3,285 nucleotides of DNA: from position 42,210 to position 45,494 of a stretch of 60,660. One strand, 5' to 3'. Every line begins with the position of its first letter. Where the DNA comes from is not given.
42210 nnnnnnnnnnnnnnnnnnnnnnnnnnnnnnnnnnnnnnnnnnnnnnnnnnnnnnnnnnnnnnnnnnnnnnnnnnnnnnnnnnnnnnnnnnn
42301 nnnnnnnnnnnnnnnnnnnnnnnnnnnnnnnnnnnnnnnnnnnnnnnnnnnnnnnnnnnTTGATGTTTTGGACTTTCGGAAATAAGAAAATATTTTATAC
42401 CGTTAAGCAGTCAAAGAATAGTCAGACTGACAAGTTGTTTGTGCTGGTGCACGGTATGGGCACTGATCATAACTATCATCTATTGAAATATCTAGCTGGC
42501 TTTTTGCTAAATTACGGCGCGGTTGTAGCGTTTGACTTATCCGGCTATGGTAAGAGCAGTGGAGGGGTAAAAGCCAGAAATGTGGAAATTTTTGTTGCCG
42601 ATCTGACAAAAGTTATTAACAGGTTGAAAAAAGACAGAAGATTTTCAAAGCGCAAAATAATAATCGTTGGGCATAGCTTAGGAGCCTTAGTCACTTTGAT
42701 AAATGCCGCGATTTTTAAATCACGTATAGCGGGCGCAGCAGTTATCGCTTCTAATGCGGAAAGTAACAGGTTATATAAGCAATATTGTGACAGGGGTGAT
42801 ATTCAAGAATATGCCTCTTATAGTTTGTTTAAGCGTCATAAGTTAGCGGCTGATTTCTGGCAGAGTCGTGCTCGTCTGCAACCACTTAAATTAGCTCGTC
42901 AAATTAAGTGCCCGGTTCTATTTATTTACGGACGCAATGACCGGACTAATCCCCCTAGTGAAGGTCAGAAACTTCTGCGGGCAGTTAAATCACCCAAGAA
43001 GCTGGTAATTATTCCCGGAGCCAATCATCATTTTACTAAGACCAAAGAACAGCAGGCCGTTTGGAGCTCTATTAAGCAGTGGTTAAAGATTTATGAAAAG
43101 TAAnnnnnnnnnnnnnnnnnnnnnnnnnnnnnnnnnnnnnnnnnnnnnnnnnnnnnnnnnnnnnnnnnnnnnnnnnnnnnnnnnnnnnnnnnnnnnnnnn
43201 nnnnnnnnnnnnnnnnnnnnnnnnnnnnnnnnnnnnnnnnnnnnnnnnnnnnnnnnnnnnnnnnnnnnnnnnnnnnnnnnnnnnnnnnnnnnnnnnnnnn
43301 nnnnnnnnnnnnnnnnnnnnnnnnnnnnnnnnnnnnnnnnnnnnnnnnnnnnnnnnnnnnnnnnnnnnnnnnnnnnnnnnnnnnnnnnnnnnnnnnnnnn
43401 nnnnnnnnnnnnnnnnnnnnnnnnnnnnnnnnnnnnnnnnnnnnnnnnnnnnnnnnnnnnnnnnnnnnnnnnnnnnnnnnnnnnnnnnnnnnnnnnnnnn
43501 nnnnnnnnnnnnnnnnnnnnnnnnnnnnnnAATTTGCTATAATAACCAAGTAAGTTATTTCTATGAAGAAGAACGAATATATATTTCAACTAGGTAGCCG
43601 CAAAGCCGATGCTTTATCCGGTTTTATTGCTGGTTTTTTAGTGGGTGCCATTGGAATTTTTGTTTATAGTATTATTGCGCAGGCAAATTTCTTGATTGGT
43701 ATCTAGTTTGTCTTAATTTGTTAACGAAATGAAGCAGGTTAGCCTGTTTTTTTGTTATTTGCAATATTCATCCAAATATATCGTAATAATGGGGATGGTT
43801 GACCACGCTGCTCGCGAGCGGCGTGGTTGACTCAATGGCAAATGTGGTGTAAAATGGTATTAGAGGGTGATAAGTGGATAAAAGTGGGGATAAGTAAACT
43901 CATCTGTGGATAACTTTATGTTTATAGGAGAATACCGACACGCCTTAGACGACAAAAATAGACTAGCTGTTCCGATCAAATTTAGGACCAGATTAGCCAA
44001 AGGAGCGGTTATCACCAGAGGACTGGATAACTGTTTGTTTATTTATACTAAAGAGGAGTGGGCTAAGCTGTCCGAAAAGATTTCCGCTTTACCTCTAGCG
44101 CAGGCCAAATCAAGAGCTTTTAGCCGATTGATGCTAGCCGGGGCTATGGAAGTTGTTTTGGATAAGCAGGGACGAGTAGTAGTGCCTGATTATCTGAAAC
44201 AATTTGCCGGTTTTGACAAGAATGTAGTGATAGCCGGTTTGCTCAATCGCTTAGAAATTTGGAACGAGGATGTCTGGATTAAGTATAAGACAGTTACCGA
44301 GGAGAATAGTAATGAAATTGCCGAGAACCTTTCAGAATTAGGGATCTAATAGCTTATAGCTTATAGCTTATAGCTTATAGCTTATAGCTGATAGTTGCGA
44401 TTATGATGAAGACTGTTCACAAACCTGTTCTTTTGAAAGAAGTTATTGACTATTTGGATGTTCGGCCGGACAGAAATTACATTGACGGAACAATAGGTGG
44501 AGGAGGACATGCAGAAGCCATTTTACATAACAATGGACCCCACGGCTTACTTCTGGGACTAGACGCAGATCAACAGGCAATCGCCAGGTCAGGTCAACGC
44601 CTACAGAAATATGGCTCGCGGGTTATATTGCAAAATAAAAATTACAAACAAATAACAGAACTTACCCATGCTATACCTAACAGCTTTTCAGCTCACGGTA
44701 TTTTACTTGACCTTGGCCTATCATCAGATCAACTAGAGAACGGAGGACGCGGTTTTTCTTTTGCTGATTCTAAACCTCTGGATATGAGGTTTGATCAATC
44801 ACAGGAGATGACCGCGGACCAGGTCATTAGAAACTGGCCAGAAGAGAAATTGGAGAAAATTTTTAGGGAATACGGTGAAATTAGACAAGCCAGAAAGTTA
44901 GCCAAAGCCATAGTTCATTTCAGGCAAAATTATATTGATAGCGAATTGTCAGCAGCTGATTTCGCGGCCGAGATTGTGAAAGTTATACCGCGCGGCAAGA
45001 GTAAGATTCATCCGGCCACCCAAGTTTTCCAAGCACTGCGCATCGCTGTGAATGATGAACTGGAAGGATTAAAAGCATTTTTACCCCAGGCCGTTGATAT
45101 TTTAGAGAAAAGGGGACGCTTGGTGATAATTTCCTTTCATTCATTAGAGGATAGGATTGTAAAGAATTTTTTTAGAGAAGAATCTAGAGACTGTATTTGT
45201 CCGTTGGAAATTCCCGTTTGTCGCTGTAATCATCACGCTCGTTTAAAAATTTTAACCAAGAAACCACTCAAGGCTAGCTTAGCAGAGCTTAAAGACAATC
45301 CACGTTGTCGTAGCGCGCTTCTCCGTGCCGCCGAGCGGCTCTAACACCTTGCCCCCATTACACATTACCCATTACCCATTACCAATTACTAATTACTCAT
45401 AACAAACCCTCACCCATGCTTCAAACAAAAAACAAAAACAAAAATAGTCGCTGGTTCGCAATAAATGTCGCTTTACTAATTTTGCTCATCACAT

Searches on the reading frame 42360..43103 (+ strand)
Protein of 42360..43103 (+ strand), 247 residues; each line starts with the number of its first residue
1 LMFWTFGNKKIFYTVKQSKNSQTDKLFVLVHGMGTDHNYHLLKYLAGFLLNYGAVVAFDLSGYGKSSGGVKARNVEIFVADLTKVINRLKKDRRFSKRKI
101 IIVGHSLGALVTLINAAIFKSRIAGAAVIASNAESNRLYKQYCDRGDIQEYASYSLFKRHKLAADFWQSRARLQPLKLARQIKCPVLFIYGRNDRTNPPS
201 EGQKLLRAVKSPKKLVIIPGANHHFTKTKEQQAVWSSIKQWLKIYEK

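Call 112: search_protein_families(library=pfam, proteins=[window:42360-43103:+], max_evalue=0.00001)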
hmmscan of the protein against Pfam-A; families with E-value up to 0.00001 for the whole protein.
window:42360-43103:+ (247 aa): 7 families
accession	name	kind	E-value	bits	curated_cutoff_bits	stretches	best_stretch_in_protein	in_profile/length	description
PF12146.15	Hydrolase_4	-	1.4e-20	74.1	27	2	22-133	2-111/239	Serine aminopeptidase, S33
PF00561.26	Abhydrolase_1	-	3.8e-17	63.2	25.8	1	26-132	2-106/245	alpha/beta hydrolase fold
PF12697.13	Abhydrolase_6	-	3.9e-15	57.5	26.3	1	27-224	1-205/217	Alpha/beta hydrolase family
PF00326.27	Peptidase_S9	-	1.7e-10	41.2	22.6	1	79-243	45-207/213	Prolyl oligopeptidase family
PF01738.24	DLH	-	2.8e-09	37.3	21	1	75-242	74-213/217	Dienelactone hydrolase family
PF20408.4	Abhydrolase_11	-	2.4e-07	31.1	27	0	24-125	2-101/193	Alpha/beta hydrolase domain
PF02129.25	Peptidase_S15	-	1.6e-06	28.5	23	0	152-220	194-258/262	X-Pro dipeptidyl-peptidase (S15 family)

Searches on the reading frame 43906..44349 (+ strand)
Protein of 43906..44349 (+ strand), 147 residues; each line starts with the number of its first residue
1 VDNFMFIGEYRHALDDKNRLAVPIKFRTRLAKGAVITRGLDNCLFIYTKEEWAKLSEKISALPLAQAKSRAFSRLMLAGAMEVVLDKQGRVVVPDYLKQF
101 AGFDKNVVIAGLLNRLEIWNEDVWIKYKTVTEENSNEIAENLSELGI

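Call 112: search_protein_families(library=pfam, proteins=[window:43906-44349:+], max_evalue=0.00001)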
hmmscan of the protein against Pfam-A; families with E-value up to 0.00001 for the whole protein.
window:43906-44349:+ (147 aa): 1 family
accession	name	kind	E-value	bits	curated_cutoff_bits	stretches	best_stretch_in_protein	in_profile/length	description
PF02381.23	MraZ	-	4.5e-36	123.1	23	2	5-74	1-71/72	MraZ protein, putative antitoxin-like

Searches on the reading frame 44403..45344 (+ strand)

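Call 112: search_protein_families(library=pfam, proteins=[window:44403-45344:+], max_evalue=0.00001)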
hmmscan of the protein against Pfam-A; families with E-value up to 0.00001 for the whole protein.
window:44403-45344:+ (313 aa): 1 family
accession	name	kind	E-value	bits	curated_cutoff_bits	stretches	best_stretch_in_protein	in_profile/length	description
PF01795.25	Methyltransf_5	-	4e-108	362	27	1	4-312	2-308/309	MraW methylase family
